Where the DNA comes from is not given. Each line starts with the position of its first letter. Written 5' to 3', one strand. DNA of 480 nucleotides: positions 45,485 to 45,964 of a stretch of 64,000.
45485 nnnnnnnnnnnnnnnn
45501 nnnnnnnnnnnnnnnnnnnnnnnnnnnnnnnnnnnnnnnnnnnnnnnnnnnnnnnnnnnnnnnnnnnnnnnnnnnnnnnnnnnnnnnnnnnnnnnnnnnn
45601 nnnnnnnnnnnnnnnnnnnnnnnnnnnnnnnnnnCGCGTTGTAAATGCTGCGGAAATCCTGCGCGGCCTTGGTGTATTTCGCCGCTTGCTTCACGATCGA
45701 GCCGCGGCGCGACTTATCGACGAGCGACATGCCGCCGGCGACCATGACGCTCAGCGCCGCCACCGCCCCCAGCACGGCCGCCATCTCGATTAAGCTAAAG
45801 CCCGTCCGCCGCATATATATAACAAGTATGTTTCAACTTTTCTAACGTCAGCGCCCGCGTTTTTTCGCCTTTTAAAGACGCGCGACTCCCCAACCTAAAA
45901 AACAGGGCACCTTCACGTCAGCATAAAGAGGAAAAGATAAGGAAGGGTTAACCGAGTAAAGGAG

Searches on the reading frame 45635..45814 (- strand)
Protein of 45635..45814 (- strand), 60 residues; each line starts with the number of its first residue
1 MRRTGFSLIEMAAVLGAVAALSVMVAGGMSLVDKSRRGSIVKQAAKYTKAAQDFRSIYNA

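Call 57: search_protein_families(library=pfam, proteins=[window:45635-45814:-], max_evalue=10)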
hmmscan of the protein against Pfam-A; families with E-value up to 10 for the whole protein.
window:45635-45814:- (60 aa): 1 family
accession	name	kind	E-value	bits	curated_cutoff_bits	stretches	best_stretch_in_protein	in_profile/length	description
PF07963.17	N_methyl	-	0.093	12.8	21.2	1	2-25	3-26/27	Prokaryotic N-terminal methylation motif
